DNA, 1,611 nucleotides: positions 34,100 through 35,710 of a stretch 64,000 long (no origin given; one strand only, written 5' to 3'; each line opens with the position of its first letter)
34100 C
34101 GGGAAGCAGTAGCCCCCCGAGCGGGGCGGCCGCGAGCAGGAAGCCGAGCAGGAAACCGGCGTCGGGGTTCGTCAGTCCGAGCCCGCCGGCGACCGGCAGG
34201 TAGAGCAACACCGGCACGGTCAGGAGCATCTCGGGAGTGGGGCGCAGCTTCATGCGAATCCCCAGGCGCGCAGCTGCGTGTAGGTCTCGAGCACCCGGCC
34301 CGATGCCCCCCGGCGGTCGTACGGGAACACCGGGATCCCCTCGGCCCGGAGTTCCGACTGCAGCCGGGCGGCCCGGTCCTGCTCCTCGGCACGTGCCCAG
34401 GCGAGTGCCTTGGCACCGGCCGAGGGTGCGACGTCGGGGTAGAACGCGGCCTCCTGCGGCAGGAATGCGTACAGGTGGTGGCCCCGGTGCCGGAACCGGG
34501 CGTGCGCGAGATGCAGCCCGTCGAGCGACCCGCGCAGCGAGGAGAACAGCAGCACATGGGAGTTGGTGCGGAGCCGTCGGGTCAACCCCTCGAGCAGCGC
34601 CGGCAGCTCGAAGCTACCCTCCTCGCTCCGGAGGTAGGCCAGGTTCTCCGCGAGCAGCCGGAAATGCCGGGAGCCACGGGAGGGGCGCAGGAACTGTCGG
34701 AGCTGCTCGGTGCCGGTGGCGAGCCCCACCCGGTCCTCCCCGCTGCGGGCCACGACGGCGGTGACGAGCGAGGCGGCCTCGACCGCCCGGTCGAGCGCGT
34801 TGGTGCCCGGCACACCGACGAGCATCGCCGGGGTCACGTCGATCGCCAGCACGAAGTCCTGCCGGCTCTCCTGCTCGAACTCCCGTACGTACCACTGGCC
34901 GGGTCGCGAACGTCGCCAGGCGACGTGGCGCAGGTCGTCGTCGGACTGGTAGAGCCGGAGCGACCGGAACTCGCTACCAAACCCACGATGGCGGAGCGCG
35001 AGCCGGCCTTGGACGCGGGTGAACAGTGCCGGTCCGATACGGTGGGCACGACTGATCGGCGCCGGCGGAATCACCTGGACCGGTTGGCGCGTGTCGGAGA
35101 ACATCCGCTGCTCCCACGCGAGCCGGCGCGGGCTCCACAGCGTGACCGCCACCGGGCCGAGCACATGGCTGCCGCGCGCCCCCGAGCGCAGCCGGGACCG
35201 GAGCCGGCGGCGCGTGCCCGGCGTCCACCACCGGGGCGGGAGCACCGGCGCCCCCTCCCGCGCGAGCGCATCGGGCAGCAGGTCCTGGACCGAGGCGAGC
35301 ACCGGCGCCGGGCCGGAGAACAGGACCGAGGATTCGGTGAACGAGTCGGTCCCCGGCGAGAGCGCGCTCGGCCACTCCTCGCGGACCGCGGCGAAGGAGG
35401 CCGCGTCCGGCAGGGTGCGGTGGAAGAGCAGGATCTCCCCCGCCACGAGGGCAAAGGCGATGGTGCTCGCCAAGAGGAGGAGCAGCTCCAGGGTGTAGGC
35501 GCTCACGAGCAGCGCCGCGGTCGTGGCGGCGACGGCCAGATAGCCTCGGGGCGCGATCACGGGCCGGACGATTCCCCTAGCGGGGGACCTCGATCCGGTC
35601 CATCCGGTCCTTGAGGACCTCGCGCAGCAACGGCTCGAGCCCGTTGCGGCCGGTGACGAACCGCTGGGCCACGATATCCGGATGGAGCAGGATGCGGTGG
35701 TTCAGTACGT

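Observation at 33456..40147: Second, permuted copy of the MoxR module linked to a Kelch/Ig-like giant surface protein (module 2)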

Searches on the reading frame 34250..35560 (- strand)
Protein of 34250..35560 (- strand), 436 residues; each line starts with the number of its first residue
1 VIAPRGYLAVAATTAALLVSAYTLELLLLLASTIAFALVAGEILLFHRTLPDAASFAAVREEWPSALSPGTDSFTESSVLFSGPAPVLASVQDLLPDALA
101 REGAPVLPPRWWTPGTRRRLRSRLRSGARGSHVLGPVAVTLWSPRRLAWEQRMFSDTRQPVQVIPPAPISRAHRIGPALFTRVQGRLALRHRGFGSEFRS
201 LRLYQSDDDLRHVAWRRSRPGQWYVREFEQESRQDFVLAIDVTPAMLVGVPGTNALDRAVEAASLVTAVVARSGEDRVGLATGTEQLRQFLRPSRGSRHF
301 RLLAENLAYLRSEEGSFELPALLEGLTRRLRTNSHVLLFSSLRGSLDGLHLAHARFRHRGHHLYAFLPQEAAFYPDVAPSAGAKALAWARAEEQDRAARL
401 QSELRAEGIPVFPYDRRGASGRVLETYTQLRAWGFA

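Call 5: search_protein_families(library=pfam, proteins=[window:34250-35560:-], max_evalue=0.01)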
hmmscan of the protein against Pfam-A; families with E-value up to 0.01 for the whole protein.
window:34250-35560:- (436 aa): 2 families
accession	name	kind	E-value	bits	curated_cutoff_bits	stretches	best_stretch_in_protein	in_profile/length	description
PF01882.25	DUF58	-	5.4e-18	65.4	23.4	1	201-350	2-152/216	Protein of unknown function DUF58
PF13519.12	VWA_2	-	0.0049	17.9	27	1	237-333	2-92/107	von Willebrand factor type A domain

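Call 9: search_protein_families(library=ncbifam, proteins=[window:34250-35560:-], max_evalue=0.01)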
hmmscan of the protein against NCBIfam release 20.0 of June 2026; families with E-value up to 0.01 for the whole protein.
window:34250-35560:- (436 aa): 0 families

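Call 16: find_encoding_contigs(protein=window:34250-35560:-, flank=10000, max_places=6)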
Protein window:34250-35560:- (436 aa): 2 contigs read that carry it; 1 place shown.
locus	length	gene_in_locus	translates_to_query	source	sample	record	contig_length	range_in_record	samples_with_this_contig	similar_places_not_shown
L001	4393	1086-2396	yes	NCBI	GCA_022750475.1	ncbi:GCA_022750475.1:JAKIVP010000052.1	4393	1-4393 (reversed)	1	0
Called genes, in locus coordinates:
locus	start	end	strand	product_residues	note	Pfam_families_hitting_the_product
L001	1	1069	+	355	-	PF20030:bpMoxR (weak), PF01078:Mg_chelatase (faint), PF07726:AAA_3, PF07728:AAA_5, PF17863:AAA_lid_2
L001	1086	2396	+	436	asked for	PF01882:DUF58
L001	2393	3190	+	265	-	-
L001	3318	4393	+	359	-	PF00999:Na_H_Exchanger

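Call 17: find_homologous_proteins(query=window:34250-35560:-, max_evalue=0.00001)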
Query window:34250-35560:- (436 aa): 87 proteins with E <= 0.00001 among 8000 candidates.
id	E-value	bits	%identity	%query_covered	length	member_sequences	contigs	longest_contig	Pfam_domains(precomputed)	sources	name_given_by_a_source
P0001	1.6e-281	952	100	100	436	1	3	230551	PF01882.26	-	-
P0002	1.0e-229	781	82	100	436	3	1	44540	PF01882.26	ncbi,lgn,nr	ncbi:MAG TPA: DUF58 domain-containing protein [Thermoplasmata archaeon]|nr:DUF58 domain-containing p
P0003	1.7e-227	774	81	100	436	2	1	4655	PF01882.26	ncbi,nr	ncbi:MAG: DUF58 domain-containing protein [Thermoplasmata archaeon]|nr:DUF58 domain-containing prote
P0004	1.8e-221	754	80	100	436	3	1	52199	PF01882.26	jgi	jgi:uncharacterized protein (DUF58 family)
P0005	3.2e-214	730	76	100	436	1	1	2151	PF01882.26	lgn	-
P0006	3.4e-179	615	67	100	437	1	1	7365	PF13519.13,PF01882.26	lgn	-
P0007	7.0e-178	610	68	100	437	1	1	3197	PF13519.13,PF01882.26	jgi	jgi:uncharacterized protein (DUF58 family)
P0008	5.9e-164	564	63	100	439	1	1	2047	PF01882.26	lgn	-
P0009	1.1e-160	554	61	100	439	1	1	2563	PF13519.13,PF01882.26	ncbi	ncbi:MAG: DUF58 domain-containing protein [Thermoplasmata archaeon]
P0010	2.5e-158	546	61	100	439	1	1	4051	PF13519.13,PF01882.26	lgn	-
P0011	3.5e-158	545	60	100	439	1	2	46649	PF13519.13,PF01882.26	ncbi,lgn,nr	ncbi:MAG TPA: DUF58 domain-containing protein [Thermoplasmata archaeon]|nr:DUF58 domain-containing p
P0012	9.2e-158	544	61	100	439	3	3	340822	PF13519.13,PF01882.26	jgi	jgi:uncharacterized protein (DUF58 family)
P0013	4.2e-156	539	62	100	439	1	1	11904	PF13519.13,PF01882.26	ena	-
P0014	5.2e-156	538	59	100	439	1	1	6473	PF13519.13,PF01882.26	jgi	jgi:uncharacterized protein (DUF58 family)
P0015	5.7e-156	538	62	92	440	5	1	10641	PF13519.13,PF01882.26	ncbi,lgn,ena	-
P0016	2.2e-153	530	60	100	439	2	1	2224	PF13519.13,PF01882.26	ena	-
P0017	1.2e-149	517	59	100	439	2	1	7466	PF13519.13,PF01882.26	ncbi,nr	ncbi:MAG: DUF58 domain-containing protein [Thermoplasmata archaeon]|nr:DUF58 domain-containing prote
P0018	3.9e-148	512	58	100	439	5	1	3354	PF13519.13,PF01882.26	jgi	jgi:uncharacterized protein (DUF58 family)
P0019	5.9e-148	512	64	89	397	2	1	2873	PF13519.13,PF01882.26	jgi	jgi:uncharacterized protein (DUF58 family)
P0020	6.5e-148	512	60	91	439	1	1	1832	PF13519.13,PF01882.26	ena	-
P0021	2.6e-147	510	58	100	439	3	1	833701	PF13519.13,PF01882.26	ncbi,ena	-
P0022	8.7e-147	508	56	100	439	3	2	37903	PF13519.13,PF01882.26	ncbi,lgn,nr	ncbi:MAG TPA: DUF58 domain-containing protein [Thermoplasmata archaeon]|nr:DUF58 domain-containing p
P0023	2.6e-145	503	57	95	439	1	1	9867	PF01882.26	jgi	jgi:uncharacterized protein (DUF58 family)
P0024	1.2e-144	501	58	100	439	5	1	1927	PF13519.13,PF01882.26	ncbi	-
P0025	2.2e-143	497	57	95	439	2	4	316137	PF01882.26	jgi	jgi:uncharacterized protein (DUF58 family)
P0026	9.3e-142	491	56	100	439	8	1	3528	PF13519.13,PF01882.26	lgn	-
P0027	1.6e-141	491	55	100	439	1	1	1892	PF01882.26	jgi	jgi:uncharacterized protein (DUF58 family)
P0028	2.0e-141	490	56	100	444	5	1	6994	PF13519.13,PF01882.26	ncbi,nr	ncbi:MAG: DUF58 domain-containing protein [Thermoplasmata archaeon]|nr:DUF58 domain-containing prote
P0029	3.6e-141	489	56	100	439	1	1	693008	PF13519.13,PF01882.26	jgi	jgi:uncharacterized protein (DUF58 family)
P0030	5.3e-140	486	54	100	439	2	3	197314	PF13519.13,PF01882.26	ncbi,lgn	-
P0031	6.2e-140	485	56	100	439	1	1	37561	PF13519.13,PF01882.26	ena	-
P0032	1.4e-138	481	56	100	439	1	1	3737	PF01882.26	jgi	jgi:uncharacterized protein (DUF58 family)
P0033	1.6e-135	471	53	100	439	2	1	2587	PF01882.26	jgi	jgi:uncharacterized protein (DUF58 family)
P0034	4.6e-126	440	50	99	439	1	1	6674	PF13519.13,PF01882.26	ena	-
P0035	2.8e-117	411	49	100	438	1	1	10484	PF13519.13,PF01882.26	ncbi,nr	ncbi:MAG: DUF58 domain-containing protein [Thermoplasmata archaeon]|nr:DUF58 domain-containing prote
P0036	3.6e-113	397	48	96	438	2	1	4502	PF13519.13,PF01882.26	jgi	-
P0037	3.3e-112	394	64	67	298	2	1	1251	PF01882.26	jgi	jgi:uncharacterized protein (DUF58 family)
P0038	7.7e-111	389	47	100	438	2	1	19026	PF13519.13,PF01882.26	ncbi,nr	ncbi:MAG TPA: DUF58 domain-containing protein [Thermoplasmata archaeon]|nr:DUF58 domain-containing p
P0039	9.6e-111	389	47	100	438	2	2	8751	PF13519.13,PF01882.26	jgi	jgi:uncharacterized protein (DUF58 family)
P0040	1.9e-109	385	47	92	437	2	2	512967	PF13519.13,PF01882.26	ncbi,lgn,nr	ncbi:MAG TPA: DUF58 domain-containing protein [Thermoplasmata archaeon]|nr:DUF58 domain-containing p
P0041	2.1e-109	385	46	92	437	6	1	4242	PF13519.13,PF01882.26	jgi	jgi:uncharacterized protein (DUF58 family)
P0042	5.0e-109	384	47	100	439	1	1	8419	PF13519.13,PF01882.26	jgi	jgi:uncharacterized protein (DUF58 family)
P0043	2.1e-108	381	45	100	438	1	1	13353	PF13519.13,PF01882.26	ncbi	-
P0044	3.5e-108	381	47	100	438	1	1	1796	PF13519.13,PF01882.26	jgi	jgi:uncharacterized protein (DUF58 family)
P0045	6.7e-108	380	46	100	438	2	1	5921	PF13519.13,PF01882.26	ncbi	-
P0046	1.2e-107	379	48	100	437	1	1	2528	PF13519.13,PF01882.26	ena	-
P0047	2.4e-106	375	46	100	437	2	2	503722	PF13519.13,PF01882.26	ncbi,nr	ncbi:MAG: DUF58 domain-containing protein [Thermoplasmata archaeon]|nr:DUF58 domain-containing prote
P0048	4.2e-104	367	46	100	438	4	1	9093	PF13519.13,PF01882.26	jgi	-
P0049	1.5e-102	362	60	70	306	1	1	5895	PF01882.26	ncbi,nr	ncbi:MAG TPA: DUF58 domain-containing protein, partial [Thermoplasmata archaeon]|nr:DUF58 domain-con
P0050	2.5e-102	361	45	92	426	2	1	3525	PF13519.13,PF01882.26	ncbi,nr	ncbi:MAG: DUF58 domain-containing protein, partial [Thermoplasmata archaeon]|nr:DUF58 domain-contain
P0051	7.5e-102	360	47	98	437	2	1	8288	PF13519.13,PF01882.26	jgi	jgi:uncharacterized protein (DUF58 family)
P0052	4.1e-101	357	45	100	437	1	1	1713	PF01882.26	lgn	-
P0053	1.7e-100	355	45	100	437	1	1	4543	PF13519.13,PF01882.26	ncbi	-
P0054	5.6e-100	354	47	89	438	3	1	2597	PF13519.13,PF01882.26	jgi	jgi:uncharacterized protein (DUF58 family)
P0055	7.2e-100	353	44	100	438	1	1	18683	PF13519.13,PF01882.26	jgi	jgi:uncharacterized protein (DUF58 family)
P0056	1.3e-99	352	47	92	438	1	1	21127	PF01882.26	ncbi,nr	ncbi:MAG: DUF58 domain-containing protein [Thermoplasmata archaeon]|nr:DUF58 domain-containing prote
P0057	3.5e-99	351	47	91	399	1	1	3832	PF13519.13,PF01882.26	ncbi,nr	ncbi:MAG TPA: DUF58 domain-containing protein, partial [Thermoplasmata archaeon]|nr:DUF58 domain-con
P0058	6.2e-99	350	49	82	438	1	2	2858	PF13519.13,PF01882.26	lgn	-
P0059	6.9e-97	343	45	92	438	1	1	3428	PF13519.13,PF01882.26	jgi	jgi:uncharacterized protein (DUF58 family)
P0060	9.0e-97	343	46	87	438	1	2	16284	PF13519.13,PF01882.26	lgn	-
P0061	1.7e-96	342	45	100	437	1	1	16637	PF13519.13,PF01882.26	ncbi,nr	ncbi:MAG TPA: DUF58 domain-containing protein [Thermoplasmata archaeon]|nr:DUF58 domain-containing p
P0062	5.4e-96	341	43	99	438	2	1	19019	PF13519.13,PF01882.26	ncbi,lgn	ncbi:MAG: DUF58 domain-containing protein [Thermoplasmata archaeon]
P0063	3.7e-95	338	43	99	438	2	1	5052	PF13519.13,PF01882.26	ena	-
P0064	7.1e-94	334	44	100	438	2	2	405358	PF01882.26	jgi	-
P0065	1.7e-93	332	46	92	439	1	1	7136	PF01882.26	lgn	-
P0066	4.8e-93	331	43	100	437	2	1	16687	PF13519.13,PF01882.26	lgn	-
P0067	9.4e-93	330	42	99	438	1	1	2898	PF13519.13,PF01882.26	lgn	-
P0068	1.3e-92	329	43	100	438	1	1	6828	PF01882.26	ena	-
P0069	1.9e-92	329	56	68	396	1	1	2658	PF01882.26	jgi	jgi:uncharacterized protein (DUF58 family)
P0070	6.2e-92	327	44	92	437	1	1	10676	PF13519.13,PF01882.26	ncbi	-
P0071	6.0e-91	324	41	100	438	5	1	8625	PF01882.26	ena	-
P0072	6.1e-90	321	42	100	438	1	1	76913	PF01882.26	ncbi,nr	ncbi:MAG: DUF58 domain-containing protein [Thermoplasmata archaeon]|nr:DUF58 domain-containing prote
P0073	7.2e-90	320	42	100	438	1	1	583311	PF01882.26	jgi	jgi:uncharacterized protein (DUF58 family)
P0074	4.6e-89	318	43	98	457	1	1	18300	PF01882.26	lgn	-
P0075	1.3e-87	313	58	60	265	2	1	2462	PF01882.26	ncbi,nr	ncbi:MAG TPA: DUF58 domain-containing protein, partial [Thermoplasmata archaeon]|nr:DUF58 domain-con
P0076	2.7e-87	312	43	92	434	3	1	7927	PF13519.13,PF01882.26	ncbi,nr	ncbi:MAG TPA: DUF58 domain-containing protein, partial [Thermoplasmata archaeon]|nr:DUF58 domain-con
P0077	6.2e-86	307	41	96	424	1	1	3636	PF01882.26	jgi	jgi:uncharacterized protein (DUF58 family)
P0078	5.3e-76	275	42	83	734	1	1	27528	PF13519.13,PF01882.26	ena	-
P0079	1.2e-67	247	37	100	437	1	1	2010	PF13519.13,PF01882.26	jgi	jgi:uncharacterized protein (DUF58 family)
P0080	1.2e-59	221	37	100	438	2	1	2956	PF01882.26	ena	-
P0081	4.0e-19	87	32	57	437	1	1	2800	PF13519.13,PF01882.26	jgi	-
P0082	5.2e-17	80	33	58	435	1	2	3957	PF13519.13,PF01882.26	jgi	-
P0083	1.8e-13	69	30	49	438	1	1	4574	PF13519.13,PF01882.26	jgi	jgi:uncharacterized protein (DUF58 family)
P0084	1.9e-10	59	35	26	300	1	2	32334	PF13519.13,PF01882.26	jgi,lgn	-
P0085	2.0e-9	55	34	52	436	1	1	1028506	PF01882.26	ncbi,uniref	ncbi:DUF58 domain-containing protein [Streptomyces sp. NPDC048590]|uniref:DUF58 domain-containing pr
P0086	2.1e-8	52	28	69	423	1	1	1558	PF01882.26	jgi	jgi:uncharacterized protein (DUF58 family)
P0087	1.1e-7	50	-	-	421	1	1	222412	PF01882.26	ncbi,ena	-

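Call 18: find_encoding_contigs(protein=P0002, flank=10000, max_places=2)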
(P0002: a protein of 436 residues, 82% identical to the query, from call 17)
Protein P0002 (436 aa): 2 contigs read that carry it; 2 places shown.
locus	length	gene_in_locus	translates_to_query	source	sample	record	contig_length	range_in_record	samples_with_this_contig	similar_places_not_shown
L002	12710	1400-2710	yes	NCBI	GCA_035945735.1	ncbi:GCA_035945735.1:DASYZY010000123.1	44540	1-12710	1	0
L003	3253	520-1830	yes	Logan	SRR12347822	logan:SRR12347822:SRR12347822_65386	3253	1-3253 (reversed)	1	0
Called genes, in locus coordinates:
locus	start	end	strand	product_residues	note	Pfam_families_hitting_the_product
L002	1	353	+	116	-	?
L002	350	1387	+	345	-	PF20030:bpMoxR, PF07726:AAA_3, PF07728:AAA_5, PF17863:AAA_lid_2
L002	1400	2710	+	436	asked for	PF01882:DUF58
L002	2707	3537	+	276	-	-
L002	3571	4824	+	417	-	PF00999:Na_H_Exchanger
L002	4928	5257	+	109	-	PF01022:HTH_5, PF12840:HTH_20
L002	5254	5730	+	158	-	PF10604:Polyketide_cyc2, PF08327:AHSA1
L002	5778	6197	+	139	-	-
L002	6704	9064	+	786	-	PF24681:Kelch_KLHDC2_KLHL20_DRC7, PF18911:PKD_4, PF00801:PKD, PF00801:PKD, PF18911:PKD_4, PF18911:PKD_4, PF00801:PKD, PF18911:PKD_4, +4 more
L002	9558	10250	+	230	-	-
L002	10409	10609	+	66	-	-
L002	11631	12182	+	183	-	-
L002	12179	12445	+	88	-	-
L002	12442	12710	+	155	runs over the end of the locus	-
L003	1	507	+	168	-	?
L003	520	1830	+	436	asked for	PF01882:DUF58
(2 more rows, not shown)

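Call 19: find_encoding_contigs(protein=P0012, flank=10000, max_places=2)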
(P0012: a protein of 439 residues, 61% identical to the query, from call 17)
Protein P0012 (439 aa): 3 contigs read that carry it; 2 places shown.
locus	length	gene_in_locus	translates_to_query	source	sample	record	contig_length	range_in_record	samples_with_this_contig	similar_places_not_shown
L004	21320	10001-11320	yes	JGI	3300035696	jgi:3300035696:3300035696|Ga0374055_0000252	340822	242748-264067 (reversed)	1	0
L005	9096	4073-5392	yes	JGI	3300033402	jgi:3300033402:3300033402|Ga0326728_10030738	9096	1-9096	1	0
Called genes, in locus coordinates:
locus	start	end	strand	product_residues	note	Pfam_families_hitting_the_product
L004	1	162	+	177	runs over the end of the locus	PF24838:8xMP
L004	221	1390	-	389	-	PF10009:DUF2252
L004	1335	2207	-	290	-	-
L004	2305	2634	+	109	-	-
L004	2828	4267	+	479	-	PF13188:PAS_8 (faint), PF13581:HATPase_c_2 (faint), PF00989:PAS, PF08447:PAS_3 (weak), PF08448:PAS_4, PF13426:PAS_9, PF00512:HisKA, PF02518:HATPase_c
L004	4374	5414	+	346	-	PF00072:Response_reg, PF24038:DUF7347, PF12840:HTH_20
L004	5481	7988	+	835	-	PF13415:Beta-prop_FBX42, PF24681:Kelch_KLHDC2_KLHL20_DRC7, PF24981:Beta-prop_ATRN-LZTR1 (weak), PF24681:Kelch_KLHDC2_KLHL20_DRC7, PF24981:Beta-prop_ATRN-LZTR1 (weak), PF13415:Beta-prop_FBX42, PF13620:CarboxypepD_reg (weak), PF13715:CarbopepD_reg_2 (faint)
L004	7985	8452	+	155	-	-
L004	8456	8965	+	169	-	-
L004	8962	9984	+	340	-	PF20030:bpMoxR, PF07726:AAA_3, PF07728:AAA_5, PF17863:AAA_lid_2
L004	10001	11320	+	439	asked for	PF01882:DUF58, PF13519:VWA_2 (weak)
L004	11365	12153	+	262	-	-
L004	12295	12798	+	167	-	PF02566:OsmC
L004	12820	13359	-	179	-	PF15956:DUF4760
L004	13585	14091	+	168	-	PF00300:His_Phos_1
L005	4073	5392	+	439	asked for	PF01882:DUF58, PF13519:VWA_2 (weak)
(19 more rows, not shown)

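Call 20: find_encoding_contigs(protein=P0021, flank=10000, max_places=2)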
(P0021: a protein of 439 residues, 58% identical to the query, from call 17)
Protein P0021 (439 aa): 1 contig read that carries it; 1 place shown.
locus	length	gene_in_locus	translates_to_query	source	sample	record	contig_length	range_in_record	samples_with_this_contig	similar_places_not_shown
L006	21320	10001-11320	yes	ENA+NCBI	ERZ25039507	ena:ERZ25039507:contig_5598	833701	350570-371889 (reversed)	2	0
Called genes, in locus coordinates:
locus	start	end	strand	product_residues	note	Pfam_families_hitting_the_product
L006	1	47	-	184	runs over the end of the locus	PF25917:BSH_RND, PF25973:BSH_CzcB (weak), PF00364:Biotin_lipoyl, PF25984:BSH_YknX (weak)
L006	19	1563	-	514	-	PF00682:HMGL-like, PF02436:PYC_OADA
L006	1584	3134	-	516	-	PF01039:Carboxyl_trans, PF03255:ACCA (weak)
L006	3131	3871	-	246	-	PF03099:BPL_LplA_LipB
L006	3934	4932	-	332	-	-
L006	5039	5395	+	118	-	-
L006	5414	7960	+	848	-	PF13415:Beta-prop_FBX42, PF24681:Kelch_KLHDC2_KLHL20_DRC7, PF24981:Beta-prop_ATRN-LZTR1, PF13415:Beta-prop_FBX42, PF24681:Kelch_KLHDC2_KLHL20_DRC7, PF24981:Beta-prop_ATRN-LZTR1 (weak), PF13620:CarboxypepD_reg (weak), PF13715:CarbopepD_reg_2 (faint)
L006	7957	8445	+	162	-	-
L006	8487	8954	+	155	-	-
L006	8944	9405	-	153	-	-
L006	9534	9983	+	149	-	PF17863:AAA_lid_2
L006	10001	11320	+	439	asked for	PF01882:DUF58, PF13519:VWA_2 (weak)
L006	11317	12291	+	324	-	-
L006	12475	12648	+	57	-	-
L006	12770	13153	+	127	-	-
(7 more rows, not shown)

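Call 21: find_encoding_contigs(protein=P0040, flank=10000, max_places=1)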
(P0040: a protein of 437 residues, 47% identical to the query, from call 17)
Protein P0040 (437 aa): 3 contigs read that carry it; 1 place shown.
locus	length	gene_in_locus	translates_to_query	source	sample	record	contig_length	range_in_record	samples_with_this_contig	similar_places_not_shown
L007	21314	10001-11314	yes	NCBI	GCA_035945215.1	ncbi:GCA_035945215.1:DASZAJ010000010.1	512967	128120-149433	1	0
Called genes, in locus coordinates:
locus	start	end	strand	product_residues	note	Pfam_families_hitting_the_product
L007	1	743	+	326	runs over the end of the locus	PF00483:NTP_transferase, PF12804:NTP_transf_3, PF25084:LbH_EIF2B (weak), PF25087:GMPPB_C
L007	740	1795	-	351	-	PF08240:ADH_N, PF00107:ADH_zinc_N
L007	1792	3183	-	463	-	PF00202:Aminotran_3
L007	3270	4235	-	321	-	PF00155:Aminotran_1_2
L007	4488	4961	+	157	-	PF01844:HNH, PF14279:HNH_5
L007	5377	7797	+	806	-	PF24681:Kelch_KLHDC2_KLHL20_DRC7, PF24981:Beta-prop_ATRN-LZTR1, PF13415:Beta-prop_FBX42, PF13418:Beta-prop_TYW4 (faint), PF24681:Kelch_KLHDC2_KLHL20_DRC7, PF13415:Beta-prop_FBX42, PF24681:Kelch_KLHDC2_KLHL20_DRC7, PF13620:CarboxypepD_reg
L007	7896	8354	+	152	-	-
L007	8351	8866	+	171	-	-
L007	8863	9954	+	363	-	PF20030:bpMoxR, PF07726:AAA_3, PF07728:AAA_5, PF17863:AAA_lid_2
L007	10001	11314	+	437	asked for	PF01882:DUF58, PF13519:VWA_2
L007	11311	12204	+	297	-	-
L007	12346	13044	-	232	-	PF01814:Hemerythrin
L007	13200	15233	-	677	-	-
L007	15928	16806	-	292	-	PF03956:Lys_export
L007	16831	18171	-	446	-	PF00709:Adenylsucc_synt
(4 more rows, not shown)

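Call 22: find_encoding_contigs(protein=P0064, flank=10000, max_places=1)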
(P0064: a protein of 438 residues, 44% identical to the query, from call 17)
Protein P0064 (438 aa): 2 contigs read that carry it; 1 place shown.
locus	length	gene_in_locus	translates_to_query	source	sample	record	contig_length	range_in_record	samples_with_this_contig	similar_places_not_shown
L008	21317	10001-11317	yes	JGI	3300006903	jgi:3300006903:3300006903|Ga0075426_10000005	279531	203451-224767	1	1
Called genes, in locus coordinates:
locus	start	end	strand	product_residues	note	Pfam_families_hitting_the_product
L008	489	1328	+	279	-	-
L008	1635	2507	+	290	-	-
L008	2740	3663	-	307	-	PF04185:Phosphoesterase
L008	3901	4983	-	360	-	-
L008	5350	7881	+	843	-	PF24681:Kelch_KLHDC2_KLHL20_DRC7 (weak), PF24981:Beta-prop_ATRN-LZTR1, PF13415:Beta-prop_FBX42, PF24681:Kelch_KLHDC2_KLHL20_DRC7, PF13620:CarboxypepD_reg (weak), PF13715:CarbopepD_reg_2 (faint), PF13620:CarboxypepD_reg (weak)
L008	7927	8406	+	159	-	-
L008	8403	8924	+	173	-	-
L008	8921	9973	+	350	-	PF20030:bpMoxR, PF07726:AAA_3, PF07728:AAA_5, PF17863:AAA_lid_2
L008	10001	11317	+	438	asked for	PF01882:DUF58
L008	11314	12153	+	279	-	-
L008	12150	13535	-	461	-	PF02878:PGM_PMM_I, PF02879:PGM_PMM_II, PF02880:PGM_PMM_III, PF00408:PGM_PMM_IV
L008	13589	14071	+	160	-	PF01927:Mut7-C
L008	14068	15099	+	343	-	PF01555:N6_N4_Mtase (faint), PF01170:UPF0020, PF02384:N6_Mtase (faint), PF03602:Cons_hypoth95 (weak), PF13847:Methyltransf_31 (weak)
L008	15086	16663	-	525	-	PF02163:Peptidase_M50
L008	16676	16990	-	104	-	PF18446:DUF5611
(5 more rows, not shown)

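Call 23: find_encoding_contigs(protein=P0073, flank=10000, max_places=1)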
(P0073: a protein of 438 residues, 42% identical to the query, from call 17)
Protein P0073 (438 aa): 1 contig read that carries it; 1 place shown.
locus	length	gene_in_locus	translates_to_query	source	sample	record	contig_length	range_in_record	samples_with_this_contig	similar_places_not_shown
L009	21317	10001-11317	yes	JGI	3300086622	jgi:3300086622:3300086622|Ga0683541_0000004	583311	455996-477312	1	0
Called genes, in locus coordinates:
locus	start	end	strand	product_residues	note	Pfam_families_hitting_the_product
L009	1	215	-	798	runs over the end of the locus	PF09137:Glucodextran_N, PF00723:Glyco_hydro_15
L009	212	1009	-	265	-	PF01182:Glucosamine_iso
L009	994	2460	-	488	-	PF00479:G6PD_N, PF02781:G6PD_C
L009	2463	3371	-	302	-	PF03446:NAD_binding_2, PF00393:6PGD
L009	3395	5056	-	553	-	PF00342:PGI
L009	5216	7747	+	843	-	PF24681:Kelch_KLHDC2_KLHL20_DRC7, PF24981:Beta-prop_ATRN-LZTR1, PF13620:CarboxypepD_reg (faint), PF24681:Kelch_KLHDC2_KLHL20_DRC7, PF13415:Beta-prop_FBX42, PF24981:Beta-prop_ATRN-LZTR1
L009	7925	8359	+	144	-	-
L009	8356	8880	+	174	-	-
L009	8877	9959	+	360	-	PF20030:bpMoxR, PF07726:AAA_3, PF07728:AAA_5, PF17863:AAA_lid_2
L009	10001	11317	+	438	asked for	PF01882:DUF58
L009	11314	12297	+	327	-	-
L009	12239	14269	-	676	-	PF00456:Transketolase_N, PF02779:Transket_pyr, PF02780:Transketolase_C, PF22613:Transketolase_C_1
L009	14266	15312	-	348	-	PF00480:ROK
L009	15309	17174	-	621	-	PF00723:Glyco_hydro_15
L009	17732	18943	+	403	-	PF08323:Glyco_transf_5, PF13439:Glyco_transf_4, PF13579:Glyco_trans_4_4, PF20706:GT4-conflict, PF00534:Glycos_transf_1, PF13692:Glyco_trans_1_4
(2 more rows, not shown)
